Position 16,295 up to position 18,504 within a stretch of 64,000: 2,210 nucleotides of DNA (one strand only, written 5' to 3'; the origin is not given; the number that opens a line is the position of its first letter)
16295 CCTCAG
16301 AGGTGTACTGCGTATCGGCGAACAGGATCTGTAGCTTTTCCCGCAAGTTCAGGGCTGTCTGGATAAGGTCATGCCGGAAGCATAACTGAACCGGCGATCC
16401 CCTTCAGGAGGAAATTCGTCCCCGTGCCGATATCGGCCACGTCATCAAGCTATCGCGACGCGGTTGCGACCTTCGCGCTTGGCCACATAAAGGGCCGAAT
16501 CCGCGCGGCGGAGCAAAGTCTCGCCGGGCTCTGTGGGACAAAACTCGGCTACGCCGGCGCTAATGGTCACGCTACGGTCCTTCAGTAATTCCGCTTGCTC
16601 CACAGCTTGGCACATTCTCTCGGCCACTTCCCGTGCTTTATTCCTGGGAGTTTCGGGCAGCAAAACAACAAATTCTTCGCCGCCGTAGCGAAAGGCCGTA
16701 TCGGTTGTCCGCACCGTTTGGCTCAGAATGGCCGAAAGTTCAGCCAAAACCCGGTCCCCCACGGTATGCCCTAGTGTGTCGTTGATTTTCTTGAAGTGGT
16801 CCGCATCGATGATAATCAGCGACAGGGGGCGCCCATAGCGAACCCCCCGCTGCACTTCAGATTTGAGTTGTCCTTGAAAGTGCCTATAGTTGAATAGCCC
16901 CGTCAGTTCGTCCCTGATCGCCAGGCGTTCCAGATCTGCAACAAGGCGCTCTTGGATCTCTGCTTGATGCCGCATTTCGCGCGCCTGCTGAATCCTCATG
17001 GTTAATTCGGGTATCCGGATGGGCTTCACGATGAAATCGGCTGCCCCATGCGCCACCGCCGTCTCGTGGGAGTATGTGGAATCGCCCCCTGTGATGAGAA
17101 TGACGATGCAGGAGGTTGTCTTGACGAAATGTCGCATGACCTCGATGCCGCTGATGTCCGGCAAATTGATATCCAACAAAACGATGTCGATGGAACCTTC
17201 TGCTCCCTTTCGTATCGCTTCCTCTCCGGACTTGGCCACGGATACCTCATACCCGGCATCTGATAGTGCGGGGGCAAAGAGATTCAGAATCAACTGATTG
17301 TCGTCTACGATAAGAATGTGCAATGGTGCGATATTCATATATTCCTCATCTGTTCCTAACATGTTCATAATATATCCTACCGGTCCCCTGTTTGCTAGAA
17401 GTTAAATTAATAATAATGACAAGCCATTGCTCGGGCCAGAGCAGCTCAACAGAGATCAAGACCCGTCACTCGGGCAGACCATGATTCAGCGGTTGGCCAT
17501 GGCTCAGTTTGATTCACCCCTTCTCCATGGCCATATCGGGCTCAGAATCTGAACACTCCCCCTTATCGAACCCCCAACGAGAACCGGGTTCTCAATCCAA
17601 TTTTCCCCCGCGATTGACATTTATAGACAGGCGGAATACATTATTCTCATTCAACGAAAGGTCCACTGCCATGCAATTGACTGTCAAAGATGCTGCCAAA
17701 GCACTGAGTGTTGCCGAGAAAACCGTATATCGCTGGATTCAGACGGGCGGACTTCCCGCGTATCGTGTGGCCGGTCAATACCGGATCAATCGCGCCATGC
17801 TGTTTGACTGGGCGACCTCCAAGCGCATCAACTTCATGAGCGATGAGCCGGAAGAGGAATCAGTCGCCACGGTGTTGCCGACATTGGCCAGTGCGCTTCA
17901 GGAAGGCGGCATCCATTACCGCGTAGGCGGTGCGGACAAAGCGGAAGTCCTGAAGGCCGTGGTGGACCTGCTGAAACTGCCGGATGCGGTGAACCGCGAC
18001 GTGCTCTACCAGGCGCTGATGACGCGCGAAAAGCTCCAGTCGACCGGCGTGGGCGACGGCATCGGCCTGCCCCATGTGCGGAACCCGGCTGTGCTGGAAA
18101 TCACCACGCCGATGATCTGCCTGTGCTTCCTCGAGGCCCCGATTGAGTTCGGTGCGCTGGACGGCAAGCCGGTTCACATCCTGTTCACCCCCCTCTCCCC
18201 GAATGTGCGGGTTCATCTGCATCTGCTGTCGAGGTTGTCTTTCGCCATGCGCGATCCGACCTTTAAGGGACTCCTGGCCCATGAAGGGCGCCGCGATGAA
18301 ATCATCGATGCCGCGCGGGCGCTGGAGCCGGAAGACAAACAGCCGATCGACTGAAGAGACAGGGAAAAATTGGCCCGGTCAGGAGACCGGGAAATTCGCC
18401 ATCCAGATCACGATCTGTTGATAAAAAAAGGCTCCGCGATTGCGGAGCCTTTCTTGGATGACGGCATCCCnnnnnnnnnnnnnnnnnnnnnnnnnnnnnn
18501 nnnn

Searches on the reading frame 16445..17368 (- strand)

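Call 7: search_protein_families(library=pfam, proteins=[window:16445-17368:-], max_evalue=0.001)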
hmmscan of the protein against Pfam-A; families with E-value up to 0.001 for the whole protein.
window:16445-17368:- (307 aa): 3 families
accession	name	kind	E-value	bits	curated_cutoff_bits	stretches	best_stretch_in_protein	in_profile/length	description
PF00990.26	GGDEF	-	4.2e-47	160.4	23.8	1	150-303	1-161/161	Diguanylate cyclase, GGDEF domain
PF00072.30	Response_reg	-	2.5e-24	86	30.2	1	18-126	1-110/111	Response regulator receiver domain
PF22335.1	Cas10-Cmr2_palm2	-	0.00017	22.1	27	1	228-305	57-133/133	Cas10/Cmr2, second palm domain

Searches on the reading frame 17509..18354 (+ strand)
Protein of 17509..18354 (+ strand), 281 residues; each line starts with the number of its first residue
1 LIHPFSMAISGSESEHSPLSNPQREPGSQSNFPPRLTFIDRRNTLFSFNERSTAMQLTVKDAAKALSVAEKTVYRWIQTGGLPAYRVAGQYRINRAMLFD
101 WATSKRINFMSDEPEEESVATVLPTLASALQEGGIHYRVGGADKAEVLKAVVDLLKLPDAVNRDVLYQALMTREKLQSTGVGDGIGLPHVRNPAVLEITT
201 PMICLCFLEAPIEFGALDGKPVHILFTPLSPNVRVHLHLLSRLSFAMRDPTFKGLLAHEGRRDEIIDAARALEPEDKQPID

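Call 7: search_protein_families(library=pfam, proteins=[window:17509-18354:+], max_evalue=0.001)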
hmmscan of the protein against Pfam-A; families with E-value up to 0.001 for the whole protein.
window:17509-18354:+ (281 aa): 4 families
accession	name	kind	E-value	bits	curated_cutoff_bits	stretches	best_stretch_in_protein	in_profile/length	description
PF00359.27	PTS_EIIA_2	-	1.8e-23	83.5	27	1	131-267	4-139/144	Phosphoenolpyruvate-dependent sugar phosphotransferase system, EIIA 2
PF12728.13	HTH_17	-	2.5e-14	53.7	27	1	57-105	2-50/51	Helix-turn-helix domain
PF13384.12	HTH_23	-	0.0002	21.5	24.6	1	56-79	17-40/50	Homeodomain-like domain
PF00376.29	MerR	-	0.00087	19.5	28.2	0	58-92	1-36/38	MerR family regulatory protein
